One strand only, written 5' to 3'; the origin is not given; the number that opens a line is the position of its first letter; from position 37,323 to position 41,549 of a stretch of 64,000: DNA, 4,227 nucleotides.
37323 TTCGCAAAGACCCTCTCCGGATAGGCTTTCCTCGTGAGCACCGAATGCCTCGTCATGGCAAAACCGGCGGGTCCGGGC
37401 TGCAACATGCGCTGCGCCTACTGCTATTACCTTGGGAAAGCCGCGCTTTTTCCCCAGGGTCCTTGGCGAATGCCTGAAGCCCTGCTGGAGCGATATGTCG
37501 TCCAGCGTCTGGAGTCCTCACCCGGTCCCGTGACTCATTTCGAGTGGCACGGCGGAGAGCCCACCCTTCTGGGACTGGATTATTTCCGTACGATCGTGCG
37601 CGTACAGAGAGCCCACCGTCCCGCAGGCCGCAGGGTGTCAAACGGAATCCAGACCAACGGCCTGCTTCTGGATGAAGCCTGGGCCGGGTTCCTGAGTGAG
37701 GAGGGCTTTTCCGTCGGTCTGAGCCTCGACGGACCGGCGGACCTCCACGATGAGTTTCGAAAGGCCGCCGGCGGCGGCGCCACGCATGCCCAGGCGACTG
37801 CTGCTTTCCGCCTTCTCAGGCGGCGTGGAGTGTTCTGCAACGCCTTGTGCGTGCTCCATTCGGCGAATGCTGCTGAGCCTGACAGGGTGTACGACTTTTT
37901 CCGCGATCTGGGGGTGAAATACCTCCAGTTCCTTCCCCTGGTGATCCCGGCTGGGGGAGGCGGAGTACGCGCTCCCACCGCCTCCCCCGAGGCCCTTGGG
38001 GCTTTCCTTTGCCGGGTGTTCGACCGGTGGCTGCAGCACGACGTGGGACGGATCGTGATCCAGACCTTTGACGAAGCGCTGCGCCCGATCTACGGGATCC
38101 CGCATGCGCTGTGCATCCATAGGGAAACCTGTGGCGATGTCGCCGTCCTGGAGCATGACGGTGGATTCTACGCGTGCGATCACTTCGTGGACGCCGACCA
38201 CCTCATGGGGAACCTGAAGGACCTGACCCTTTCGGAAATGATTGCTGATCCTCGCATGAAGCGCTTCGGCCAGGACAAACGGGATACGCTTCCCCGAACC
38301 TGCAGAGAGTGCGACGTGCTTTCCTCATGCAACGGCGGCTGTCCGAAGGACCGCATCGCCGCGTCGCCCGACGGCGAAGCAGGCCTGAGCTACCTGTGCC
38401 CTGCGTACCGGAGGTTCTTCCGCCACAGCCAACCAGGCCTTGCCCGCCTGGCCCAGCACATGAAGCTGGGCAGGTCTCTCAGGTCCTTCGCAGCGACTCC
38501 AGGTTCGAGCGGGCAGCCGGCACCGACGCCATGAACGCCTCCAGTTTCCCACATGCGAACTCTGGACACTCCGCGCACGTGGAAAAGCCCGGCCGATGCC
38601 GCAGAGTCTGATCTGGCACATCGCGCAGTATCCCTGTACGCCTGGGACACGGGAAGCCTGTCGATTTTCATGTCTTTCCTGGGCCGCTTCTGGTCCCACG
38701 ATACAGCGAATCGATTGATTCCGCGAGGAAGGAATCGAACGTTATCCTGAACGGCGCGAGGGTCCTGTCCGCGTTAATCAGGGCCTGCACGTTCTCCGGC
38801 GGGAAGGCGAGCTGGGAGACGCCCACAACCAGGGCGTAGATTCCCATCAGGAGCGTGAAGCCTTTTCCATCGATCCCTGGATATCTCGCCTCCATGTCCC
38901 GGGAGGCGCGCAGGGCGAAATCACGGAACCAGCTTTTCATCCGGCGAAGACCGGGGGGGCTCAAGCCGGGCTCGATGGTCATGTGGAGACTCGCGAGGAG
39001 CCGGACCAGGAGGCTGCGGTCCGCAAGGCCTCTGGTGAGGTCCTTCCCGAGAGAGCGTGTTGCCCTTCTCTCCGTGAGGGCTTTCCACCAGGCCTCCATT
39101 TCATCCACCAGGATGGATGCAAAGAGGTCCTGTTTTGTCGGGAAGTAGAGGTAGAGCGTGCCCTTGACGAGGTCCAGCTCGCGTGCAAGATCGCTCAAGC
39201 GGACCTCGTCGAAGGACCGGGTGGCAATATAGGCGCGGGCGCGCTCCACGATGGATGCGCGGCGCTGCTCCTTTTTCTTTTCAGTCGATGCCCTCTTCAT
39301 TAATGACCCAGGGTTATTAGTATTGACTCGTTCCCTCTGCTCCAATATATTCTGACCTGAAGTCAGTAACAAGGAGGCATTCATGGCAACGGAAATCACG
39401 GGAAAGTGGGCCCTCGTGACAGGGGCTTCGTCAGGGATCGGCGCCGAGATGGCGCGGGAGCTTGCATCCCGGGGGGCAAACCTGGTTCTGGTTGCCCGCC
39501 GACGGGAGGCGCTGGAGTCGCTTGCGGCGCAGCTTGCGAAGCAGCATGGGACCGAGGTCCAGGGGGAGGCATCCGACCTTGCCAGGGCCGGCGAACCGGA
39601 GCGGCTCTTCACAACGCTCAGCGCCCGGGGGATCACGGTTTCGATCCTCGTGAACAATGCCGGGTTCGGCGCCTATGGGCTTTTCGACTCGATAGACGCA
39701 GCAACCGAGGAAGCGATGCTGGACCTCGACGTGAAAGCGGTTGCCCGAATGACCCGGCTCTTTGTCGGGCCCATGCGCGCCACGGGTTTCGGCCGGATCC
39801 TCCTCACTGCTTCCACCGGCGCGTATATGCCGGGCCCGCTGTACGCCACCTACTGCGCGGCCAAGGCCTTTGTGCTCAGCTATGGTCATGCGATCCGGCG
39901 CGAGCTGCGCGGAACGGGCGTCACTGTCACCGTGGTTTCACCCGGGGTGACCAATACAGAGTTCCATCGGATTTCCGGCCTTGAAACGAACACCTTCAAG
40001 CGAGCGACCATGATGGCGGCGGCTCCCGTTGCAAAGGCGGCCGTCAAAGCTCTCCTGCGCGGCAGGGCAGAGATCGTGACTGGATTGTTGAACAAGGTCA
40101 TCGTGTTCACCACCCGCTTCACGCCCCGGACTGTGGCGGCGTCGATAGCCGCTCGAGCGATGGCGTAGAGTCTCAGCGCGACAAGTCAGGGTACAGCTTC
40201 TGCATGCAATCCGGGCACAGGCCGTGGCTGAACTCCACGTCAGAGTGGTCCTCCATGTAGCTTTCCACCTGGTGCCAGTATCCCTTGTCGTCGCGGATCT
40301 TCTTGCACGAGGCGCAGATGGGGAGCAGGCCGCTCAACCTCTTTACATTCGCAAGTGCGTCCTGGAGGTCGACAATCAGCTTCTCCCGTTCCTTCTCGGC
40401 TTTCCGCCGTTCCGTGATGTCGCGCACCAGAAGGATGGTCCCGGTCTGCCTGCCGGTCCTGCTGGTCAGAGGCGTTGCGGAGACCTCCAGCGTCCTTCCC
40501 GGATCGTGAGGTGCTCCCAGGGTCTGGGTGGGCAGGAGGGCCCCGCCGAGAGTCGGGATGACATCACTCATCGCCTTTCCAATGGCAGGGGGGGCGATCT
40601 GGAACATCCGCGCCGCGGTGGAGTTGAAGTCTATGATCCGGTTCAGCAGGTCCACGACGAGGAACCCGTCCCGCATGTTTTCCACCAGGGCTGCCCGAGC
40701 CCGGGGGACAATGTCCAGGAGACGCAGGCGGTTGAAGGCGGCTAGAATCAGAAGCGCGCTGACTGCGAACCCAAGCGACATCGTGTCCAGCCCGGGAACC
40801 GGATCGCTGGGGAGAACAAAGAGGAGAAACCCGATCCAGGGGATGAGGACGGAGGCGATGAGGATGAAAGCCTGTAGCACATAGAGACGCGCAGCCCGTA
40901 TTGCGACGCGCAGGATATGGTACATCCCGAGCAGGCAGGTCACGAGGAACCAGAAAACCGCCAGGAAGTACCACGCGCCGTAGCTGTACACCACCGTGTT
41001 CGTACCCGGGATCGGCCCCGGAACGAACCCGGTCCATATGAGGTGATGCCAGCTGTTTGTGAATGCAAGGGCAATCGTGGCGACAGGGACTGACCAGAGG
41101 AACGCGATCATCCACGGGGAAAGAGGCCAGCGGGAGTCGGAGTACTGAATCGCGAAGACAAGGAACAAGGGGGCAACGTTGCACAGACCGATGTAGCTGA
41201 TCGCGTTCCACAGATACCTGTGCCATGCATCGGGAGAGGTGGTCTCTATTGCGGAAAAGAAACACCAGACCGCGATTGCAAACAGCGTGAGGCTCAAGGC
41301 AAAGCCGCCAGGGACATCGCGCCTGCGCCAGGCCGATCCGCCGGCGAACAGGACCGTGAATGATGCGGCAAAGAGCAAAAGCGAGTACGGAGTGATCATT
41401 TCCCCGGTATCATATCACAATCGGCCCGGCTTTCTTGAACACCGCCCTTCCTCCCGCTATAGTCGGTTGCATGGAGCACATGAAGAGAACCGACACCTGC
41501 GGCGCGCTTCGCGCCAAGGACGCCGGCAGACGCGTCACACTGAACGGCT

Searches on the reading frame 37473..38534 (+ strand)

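Call 94: search_protein_families(library=ncbifam, proteins=[window:37473-38534:+], max_evalue=0.01)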
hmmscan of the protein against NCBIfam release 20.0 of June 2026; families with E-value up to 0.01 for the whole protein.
window:37473-38534:+ (353 aa): 47 families (the best 25 are shown)
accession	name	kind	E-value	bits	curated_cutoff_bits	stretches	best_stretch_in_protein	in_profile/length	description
TIGR03942.1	sulfatase_rSAM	equivalog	2.5e-103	345.9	349.45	1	3-328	37-362/363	anaerobic sulfatase maturase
NF010308.0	PRK13745.1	equivalog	1.6e-82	277.7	484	1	3-324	51-386/412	anaerobic sulfatase-maturation protein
NF010321.0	PRK13758.1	equivalog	3.6e-55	187.6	441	1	5-330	44-369/370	anaerobic sulfatase-maturase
NF041298.1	rSAM_mat_DynA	equivalog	1.3e-44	152.6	450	1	21-320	53-350/356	dynobactin maturation radical SAM/SPASM protein DynA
NF041300.1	rSAM_mat_DarW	exception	2.1e-40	138.8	650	1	22-302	91-378/415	radical SAM/SPASM peptide maturase DarW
TIGR04269.1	SAM_SPASM_FxsB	subfamily_domain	6e-34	117.6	370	1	25-296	64-339/363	FxsB family cyclophane-forming radical SAM/SPASM peptide maturase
NF038005.1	rSAM_mat_DarE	equivalog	3.2e-33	115.1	650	1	22-297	124-407/432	darobactin maturation radical SAM/SPASM protein DarE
TIGR04083.1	rSAM_pep_methan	hypoth_equivalog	3.3e-32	111.8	300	1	10-320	36-340/376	TIGR04083 family peptide-modifying radical SAM enzyme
NF041707.1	rSAM_YhhB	equivalog_domain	6.1e-32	110.9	445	1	25-297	63-340/369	cyclophane-forming radical SAM/SPASM peptide maturase YhhB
TIGR04261.1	rSAM_GlyRichRpt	subfamily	3.3e-30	105.3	310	1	22-293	48-330/363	cyclophane-forming radical SAM/SPASM peptide maturase GrrM/OscB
NF041718.1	rSAM_phane_AMC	equivalog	1.7e-27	96.4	425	1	24-294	58-331/362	cyclophane-forming radical SAM peptide maturase AmcB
TIGR04496.1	rSAM_XyeB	equivalog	2.7e-20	72.4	450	1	22-316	63-362/385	cyclophane-forming radical SAM/SPASM peptide maturase XyeB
TIGR04163.1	rSAM_cobopep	equivalog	1e-19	70.6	375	1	25-314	124-410/428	peptide-modifying radical SAM enzyme CbpB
NF047865.1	rSAM_PapB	equivalog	2.4e-17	63.2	340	2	22-120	56-154/330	PapB family radical SAM/SPASM ranthipeptide maturase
TIGR04064.1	rSAM_nif11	equivalog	6.2e-17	61.5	518.7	2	22-155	131-262/459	nif11-like peptide radical SAM maturase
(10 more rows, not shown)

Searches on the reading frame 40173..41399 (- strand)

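Call 3: search_protein_families(library=pfam, proteins=[window:40173-41399:-])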
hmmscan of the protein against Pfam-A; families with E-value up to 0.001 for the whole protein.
window:40173-41399:- (408 aa): 5 families
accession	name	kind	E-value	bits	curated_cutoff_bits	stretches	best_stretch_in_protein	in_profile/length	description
PF16927.11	HisKA_7TM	-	2.3e-47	162.1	28.6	1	8-232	2-224/224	N-terminal 7TM region of histidine kinase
PF08448.16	PAS_4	-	2.3e-07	31.4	23.1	0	298-332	75-109/110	PAS fold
PF00989.32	PAS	-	7.2e-07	29.6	22.6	1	235-282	3-51/113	PAS fold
PF13188.13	PAS_8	-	8.6e-06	25.9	21.8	1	237-283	5-49/65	PAS domain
PF12860.13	PAS_7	-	0.0002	21.9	27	0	239-280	1-44/115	PAS fold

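Call 4: search_protein_families(library=ncbifam, proteins=[window:40173-41399:-])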
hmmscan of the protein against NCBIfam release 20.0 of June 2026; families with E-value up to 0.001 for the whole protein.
window:40173-41399:- (408 aa): 5 families
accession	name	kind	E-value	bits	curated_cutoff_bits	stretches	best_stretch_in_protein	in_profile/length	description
TIGR00229.1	sensory_box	domain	5.1e-08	33.1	22.9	0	303-337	92-125/126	PAS domain S-box protein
NF008468.0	PRK11360.1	equivalog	1.6e-07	30.1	646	1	236-337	271-386/616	two-component system sensor histidine kinase AtoS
NF052573.1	HisKinEspAMyxo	equivalog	6.5e-06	24.4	1400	1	234-336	255-373/755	serine histidine kinase EspA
NF033092.0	HK_WalK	equivalog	6.3e-05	21.7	725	1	237-343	262-377/594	cell wall metabolism sensor histidine kinase WalK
NF046044.1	PnpS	equivalog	9.1e-05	21.6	400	0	237-341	59-173/390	two-component system histidine kinase PnpS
